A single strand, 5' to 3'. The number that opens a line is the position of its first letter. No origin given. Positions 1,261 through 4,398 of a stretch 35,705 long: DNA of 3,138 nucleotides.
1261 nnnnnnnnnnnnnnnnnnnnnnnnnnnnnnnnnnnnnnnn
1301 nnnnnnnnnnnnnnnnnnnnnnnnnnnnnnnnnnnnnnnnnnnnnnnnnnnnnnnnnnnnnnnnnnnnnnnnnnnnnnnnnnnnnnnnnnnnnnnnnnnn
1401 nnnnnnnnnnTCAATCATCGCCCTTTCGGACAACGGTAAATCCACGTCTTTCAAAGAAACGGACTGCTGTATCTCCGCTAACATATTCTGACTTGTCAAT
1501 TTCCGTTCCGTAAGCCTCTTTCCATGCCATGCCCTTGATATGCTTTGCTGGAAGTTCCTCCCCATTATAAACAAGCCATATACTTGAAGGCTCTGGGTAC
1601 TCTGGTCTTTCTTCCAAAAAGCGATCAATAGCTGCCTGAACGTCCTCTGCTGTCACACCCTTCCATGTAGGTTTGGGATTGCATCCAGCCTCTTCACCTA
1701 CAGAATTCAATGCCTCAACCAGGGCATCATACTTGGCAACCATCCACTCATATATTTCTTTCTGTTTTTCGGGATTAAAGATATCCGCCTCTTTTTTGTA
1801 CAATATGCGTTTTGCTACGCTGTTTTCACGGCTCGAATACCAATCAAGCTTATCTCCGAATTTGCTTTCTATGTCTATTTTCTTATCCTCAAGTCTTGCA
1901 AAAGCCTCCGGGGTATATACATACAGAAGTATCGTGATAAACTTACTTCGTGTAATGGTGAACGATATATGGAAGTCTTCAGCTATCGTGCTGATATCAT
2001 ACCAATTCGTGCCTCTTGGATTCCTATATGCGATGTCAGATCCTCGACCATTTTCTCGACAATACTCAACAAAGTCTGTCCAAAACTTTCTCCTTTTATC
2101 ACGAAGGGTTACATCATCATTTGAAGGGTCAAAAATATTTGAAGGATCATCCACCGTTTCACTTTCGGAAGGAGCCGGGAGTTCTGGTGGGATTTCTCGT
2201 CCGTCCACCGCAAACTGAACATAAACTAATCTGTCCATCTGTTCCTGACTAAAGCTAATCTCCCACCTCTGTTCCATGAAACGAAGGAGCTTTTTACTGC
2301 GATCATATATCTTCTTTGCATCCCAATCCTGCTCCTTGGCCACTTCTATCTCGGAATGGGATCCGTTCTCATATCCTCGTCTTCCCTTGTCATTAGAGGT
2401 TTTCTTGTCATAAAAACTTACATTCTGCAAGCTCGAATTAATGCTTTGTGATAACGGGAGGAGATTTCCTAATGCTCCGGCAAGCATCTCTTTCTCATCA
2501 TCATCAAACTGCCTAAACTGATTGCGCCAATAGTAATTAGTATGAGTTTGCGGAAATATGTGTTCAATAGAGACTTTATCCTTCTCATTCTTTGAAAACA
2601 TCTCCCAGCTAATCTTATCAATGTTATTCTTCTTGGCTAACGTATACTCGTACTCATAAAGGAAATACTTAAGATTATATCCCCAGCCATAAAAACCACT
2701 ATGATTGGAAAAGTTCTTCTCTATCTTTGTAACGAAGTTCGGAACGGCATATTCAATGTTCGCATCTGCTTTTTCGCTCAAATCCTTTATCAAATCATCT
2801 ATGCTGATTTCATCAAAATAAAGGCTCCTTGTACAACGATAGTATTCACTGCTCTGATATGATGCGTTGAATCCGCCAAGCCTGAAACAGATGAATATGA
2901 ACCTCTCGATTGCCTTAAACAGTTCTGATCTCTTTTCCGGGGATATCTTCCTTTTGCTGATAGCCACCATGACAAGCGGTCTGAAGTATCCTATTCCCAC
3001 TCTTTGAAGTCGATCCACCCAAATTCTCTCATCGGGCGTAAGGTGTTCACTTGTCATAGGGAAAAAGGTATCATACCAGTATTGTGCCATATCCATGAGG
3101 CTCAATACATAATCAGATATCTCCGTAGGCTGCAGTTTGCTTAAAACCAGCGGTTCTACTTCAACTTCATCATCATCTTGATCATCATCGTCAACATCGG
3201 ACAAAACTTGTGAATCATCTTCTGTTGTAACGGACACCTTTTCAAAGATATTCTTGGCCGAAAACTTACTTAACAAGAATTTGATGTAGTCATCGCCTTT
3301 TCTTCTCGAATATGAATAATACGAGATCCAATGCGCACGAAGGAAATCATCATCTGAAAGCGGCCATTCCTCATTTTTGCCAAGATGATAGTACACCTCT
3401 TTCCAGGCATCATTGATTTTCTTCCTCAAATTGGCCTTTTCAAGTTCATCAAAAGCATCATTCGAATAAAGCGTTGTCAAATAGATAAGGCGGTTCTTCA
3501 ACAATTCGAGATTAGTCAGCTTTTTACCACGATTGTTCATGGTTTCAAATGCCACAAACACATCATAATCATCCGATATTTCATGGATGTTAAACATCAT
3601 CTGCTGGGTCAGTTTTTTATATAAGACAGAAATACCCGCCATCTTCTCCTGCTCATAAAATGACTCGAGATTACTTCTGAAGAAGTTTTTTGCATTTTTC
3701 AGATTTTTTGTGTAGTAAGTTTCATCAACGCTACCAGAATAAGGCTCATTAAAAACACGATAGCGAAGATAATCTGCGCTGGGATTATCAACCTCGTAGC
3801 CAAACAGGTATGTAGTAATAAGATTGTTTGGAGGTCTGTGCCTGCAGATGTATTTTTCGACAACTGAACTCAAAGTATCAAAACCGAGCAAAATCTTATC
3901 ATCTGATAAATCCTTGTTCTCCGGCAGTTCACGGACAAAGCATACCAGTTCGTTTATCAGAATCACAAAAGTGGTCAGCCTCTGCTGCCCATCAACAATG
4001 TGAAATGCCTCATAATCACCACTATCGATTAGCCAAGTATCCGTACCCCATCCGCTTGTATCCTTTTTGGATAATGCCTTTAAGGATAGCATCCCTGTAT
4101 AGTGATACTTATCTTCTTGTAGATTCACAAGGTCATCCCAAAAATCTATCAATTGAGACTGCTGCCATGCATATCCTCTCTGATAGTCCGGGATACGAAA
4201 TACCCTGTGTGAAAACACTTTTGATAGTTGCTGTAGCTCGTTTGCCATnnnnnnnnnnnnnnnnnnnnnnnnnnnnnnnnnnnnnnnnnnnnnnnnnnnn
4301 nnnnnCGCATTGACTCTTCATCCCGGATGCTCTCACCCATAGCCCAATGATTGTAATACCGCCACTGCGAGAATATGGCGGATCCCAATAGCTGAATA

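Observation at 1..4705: Defence islet: hsdM + AP-endonuclease-like TIM-barrel + GmrSD-DUF4268 fusion + 119-aa orphan, possibly one uncharacterised three-gene module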

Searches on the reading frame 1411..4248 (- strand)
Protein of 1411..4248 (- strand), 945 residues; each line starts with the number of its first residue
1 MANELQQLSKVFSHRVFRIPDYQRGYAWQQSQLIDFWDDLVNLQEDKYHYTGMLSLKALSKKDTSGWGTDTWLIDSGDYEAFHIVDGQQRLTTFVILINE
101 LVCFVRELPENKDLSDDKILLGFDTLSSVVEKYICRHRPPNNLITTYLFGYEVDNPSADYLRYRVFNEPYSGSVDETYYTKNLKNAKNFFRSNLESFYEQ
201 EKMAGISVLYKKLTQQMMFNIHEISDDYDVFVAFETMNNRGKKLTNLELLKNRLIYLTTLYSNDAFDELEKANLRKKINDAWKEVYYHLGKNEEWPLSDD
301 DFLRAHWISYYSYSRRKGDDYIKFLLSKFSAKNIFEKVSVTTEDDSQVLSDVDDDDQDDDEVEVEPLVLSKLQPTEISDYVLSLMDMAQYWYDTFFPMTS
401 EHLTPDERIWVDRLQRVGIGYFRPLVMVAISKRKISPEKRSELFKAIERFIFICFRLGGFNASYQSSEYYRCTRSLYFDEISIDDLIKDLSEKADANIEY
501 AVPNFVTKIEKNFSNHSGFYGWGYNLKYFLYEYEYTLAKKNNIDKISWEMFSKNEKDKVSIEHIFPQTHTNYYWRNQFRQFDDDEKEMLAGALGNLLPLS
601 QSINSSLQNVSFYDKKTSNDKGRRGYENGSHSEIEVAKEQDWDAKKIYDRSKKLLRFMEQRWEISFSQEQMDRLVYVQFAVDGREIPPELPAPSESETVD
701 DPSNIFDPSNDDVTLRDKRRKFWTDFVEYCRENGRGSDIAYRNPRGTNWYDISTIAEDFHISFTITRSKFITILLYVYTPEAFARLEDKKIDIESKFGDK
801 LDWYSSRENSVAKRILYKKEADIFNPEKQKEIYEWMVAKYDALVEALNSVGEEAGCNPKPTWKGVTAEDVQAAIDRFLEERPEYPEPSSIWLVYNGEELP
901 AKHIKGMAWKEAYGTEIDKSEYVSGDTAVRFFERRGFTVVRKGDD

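Call 7: search_protein_families(library=pfam, proteins=[window:1411-4248:-], max_evalue=1)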
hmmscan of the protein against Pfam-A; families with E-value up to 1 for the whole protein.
window:1411-4248:- (945 aa): 4 families
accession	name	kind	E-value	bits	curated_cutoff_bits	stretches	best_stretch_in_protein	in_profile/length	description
PF03235.19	GmrSD_N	-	5e-30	105.6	33.2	1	10-254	3-198/199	GmrSD restriction endonuclease, N-terminal domain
PF14088.11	DUF4268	-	2e-23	83.4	27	1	719-848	2-137/140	Domain of unknown function (DUF4268)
PF07510.16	GmrSD_C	-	3.5e-17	63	23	1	509-656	7-137/138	GmrSD restriction endonucleases, C-terminal domain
PF14223.13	Retrotran_gag_2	-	0.1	12.5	27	1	193-249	68-125/172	gag-polypeptide of LTR copia-type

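Call 8: search_protein_families(library=padloc, proteins=[window:1411-4248:-], max_evalue=1)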
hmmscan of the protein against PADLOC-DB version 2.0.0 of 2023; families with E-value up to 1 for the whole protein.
window:1411-4248:- (945 aa): 26 families (the best 25 are shown)
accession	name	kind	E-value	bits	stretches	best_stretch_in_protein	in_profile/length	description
PDLC04154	HEC-06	-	7.9e-44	148.3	2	6-317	12-291/569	-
PDLC04157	HEC-06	-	4.1e-43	145.8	2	4-317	10-282/558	-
PDLC04155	HEC-06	-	1e-36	124.6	2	4-317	8-282/562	-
PDLC02687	Orf5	-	8.7e-33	111.9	2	14-356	15-322/543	Orf5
PDLC02695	Orf5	-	1.7e-32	110.5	2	6-324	8-307/601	Orf5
PDLC02700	Orf5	-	2.8e-23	80.5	2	12-313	7-268/555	Orf5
PDLC02691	Orf5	-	5.6e-23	79.3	2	16-357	20-329/579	Orf5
PDLC02693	Orf5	-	6.7e-23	79.5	2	15-257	7-214/543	Orf5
PDLC02701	Orf5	-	2.3e-21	73.9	2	6-319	8-298/596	Orf5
PDLC04911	PDC-S11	-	2.9e-19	67.5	1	715-851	174-312/318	-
PDLC02686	Orf5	-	9.6e-19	65.3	2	6-255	8-238/566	Orf5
PDLC02786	SspE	-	2.7e-14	50.4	3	15-114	22-118/766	SspE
PDLC02692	Orf5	-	1.1e-13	48.7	1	14-256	6-215/558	Orf5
PDLC04913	PDC-S11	-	3.9e-13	47.2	1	716-851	226-364/375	-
PDLC02792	SspE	-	8.7e-13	45.5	2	17-102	24-111/771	SspE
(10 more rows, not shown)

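Call 9: search_protein_families(library=ncbifam, proteins=[window:1411-4248:-], max_evalue=1)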
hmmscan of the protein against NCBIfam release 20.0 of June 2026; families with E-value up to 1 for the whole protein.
window:1411-4248:- (945 aa): 2 families
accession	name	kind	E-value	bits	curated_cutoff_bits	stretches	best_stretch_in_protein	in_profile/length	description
NF058535.1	antiphage_EruA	equivalog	0.014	13.6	1000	1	821-909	992-1080/1318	NACHT domain-containing antiphage protein EruA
NF010199.0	PRK13673.1-6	equivalog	0.18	11.7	125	1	79-127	37-82/128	hypothetical protein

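Call 10: search_protein_families(library=phrogs, proteins=[window:1411-4248:-], max_evalue=1)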
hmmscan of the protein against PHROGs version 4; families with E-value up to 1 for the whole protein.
window:1411-4248:- (945 aa): 4 families
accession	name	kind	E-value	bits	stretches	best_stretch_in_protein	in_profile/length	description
phrog_21165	-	unknown function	4.5e-32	112.7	2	13-314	18-284/567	-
phrog_2598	-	unknown function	0.00082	19.6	1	80-123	87-108/352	-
phrog_15754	-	unknown function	0.03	15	0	723-735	18-30/43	-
phrog_34221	-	unknown function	0.11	13.7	0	265-296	4-33/59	-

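Call 36: find_related_loci(query=window:1411-4248:-, collection=metagenome_contigs, flank=6000)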
Query window:1411-4248:- (945 aa) in metagenome_contigs; peptide patterns used: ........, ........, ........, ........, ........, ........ (x = any residue, [..] = any of these).
82 stretches matched a pattern; 6 encode a relative of the query (tblastn E <= 1e-3); 6 distinct loci.
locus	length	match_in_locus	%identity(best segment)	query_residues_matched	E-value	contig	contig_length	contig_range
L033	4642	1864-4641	85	1-928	0e+0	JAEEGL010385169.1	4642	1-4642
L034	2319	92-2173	82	250-945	0e+0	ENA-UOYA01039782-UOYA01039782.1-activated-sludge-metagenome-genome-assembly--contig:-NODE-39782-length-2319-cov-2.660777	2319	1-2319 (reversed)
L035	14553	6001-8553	56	1-850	0e+0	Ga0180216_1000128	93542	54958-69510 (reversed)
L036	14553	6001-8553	56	1-850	0e+0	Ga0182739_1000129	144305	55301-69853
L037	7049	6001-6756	94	1-252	5e-155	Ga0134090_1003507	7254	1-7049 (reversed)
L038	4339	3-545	99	765-945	1e-112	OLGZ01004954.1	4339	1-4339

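Call 98: search_protein_families(library=pfam, proteins=[L033:104-1273:+, L033:1261-1737:+, L038:781-1257:+, L038:1458-3146:-, L037:4871-5755:+, L037:3033-4295:-, L035:5070-5771:+, L035:4141-5055:+, L035:8788-9534:+, L035:2278-3453:+], max_evalue=0.001)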
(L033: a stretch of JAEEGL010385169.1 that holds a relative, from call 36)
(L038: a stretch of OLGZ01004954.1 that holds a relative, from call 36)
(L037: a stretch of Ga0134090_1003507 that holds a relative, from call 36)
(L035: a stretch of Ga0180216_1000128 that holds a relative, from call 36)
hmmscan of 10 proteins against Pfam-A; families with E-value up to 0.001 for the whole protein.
L033:104-1273:+ (389 aa): 3 families
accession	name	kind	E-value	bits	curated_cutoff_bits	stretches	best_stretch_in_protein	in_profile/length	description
PF06114.19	Peptidase_M78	-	2.8e-11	43.7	22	1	192-303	16-122/123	IrrE N-terminal-like domain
PF01381.28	HTH_3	-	7.1e-06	26.4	23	1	15-68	2-55/55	Helix-turn-helix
PF13560.12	HTH_31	-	0.00058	20.5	27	0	15-64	7-57/64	Helix-turn-helix domain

L033:1261-1737:+ (158 aa): 1 family
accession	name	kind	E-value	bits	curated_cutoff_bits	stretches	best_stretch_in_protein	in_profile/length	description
PF14367.12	DUF4411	-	1.8e-36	125.8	23.5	1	9-158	1-159/159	Domain of unknown function (DUF4411)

L038:781-1257:+ (158 aa): 1 family
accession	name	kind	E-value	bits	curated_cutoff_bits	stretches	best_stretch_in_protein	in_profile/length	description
PF04073.20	tRNA_edit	-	2.4e-25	89.4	25.5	1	27-141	5-122/123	Aminoacyl-tRNA editing domain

L038:1458-3146:- (562 aa): 3 families
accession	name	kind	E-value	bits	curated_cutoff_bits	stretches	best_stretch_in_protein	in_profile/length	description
PF03050.20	DDE_Tnp_IS66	-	2.4e-71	240.9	23.1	1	201-498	1-283/284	Transposase IS66 family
PF13817.11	DDE_Tnp_IS66_C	-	2.2e-10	41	30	1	505-547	1-39/39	IS66 C-terminal element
PF13007.12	LZ_Tnp_IS66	-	6.8e-07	30.4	22.9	1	53-123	2-59/71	Transposase C of IS166 homeodomain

L037:4871-5755:+ (294 aa): 4 families
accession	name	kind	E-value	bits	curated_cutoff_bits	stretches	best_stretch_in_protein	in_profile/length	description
PF00665.32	rve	-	6.7e-20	71.7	32.6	1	124-207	2-87/102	Integrase core domain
PF13276.12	HTH_21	-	1.2e-16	61.1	28.1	1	43-100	2-60/60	HTH-like domain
PF13683.12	rve_3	-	1e-09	38.4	26.5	1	213-275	6-67/67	Integrase core domain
PF13333.12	rve_2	-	5.6e-08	33.2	22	1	227-279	1-52/56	Integrase core domain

L037:3033-4295:- (420 aa): 2 families
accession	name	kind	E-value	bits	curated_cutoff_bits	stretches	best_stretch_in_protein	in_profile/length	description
PF13701.12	DDE_Tnp_1_4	-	9e-56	189.4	34.7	1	4-419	10-427/435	Transposase DDE domain group 1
PF01609.27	DDE_Tnp_1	-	9.3e-27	94.5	23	1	128-362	6-200/200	Transposase DDE domain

L035:5070-5771:+ (233 aa): 1 family
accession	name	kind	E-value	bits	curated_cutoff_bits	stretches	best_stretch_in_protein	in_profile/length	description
PF00528.27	BPD_transp_1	-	5.5e-26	91.8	26.4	1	44-213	1-183/184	Binding-protein-dependent transport system inner membrane component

L035:4141-5055:+ (304 aa): 1 family
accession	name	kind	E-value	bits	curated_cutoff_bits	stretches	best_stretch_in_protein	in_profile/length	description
PF04069.17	OpuAC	-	4e-57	194.2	21.2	1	32-295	2-256/257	Substrate binding domain of ABC-type glycine betaine transport system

L035:8788-9534:+ (248 aa): 4 families
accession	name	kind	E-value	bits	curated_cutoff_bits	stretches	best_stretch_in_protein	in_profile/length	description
PF00753.33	Lactamase_B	-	1.1e-23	84.7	22.7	1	20-203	7-176/196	Metallo-beta-lactamase superfamily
PF19583.5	ODP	-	1.1e-13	51.9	27.2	1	19-181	3-138/194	ODP family beta lactamase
PF12706.13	Lactamase_B_2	-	2e-06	28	27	1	31-109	3-82/200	Beta-lactamase superfamily domain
PF16661.11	Lactamase_B_6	-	5.8e-06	26.2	27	1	26-89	4-71/193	Metallo-beta-lactamase superfamily domain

L035:2278-3453:+ (391 aa): 7 families
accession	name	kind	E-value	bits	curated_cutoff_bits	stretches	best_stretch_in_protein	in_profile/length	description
PF00005.33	ABC_tran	-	7.7e-37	127.4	25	1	26-172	1-136/137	ABC transporter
PF00571.33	CBS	-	4.7e-17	62.5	24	2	259-313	1-55/57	CBS domain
PF13304.12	AAA_21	-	1.7e-11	45.2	27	1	67-204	170-299/304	AAA domain, putative AbiEii toxin, Type IV TA system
PF09818.15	ABC_ATPase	-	0.0003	20.3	23.2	0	145-218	158-231/283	P-loop domain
PF13555.12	AAA_29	-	0.00071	19.7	27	0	31-77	17-60/61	P-loop containing region of AAA domain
PF13604.12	AAA_30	-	0.00087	19.5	27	0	34-88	16-68/191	AAA domain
PF03215.21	Rad17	-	0.00088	19.7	23.8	0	24-62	33-71/186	Rad17 P-loop domain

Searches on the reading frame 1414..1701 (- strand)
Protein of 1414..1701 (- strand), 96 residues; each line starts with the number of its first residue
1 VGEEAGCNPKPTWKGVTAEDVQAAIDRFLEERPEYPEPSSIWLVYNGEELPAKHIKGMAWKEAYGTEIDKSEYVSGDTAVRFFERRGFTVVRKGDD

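Call 99: search_solved_structures(query=window:1414-1701:-, max_evalue=10, show_alignments=2)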
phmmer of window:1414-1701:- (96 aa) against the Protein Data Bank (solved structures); distinct sequences matched with E-value up to 10: 0.
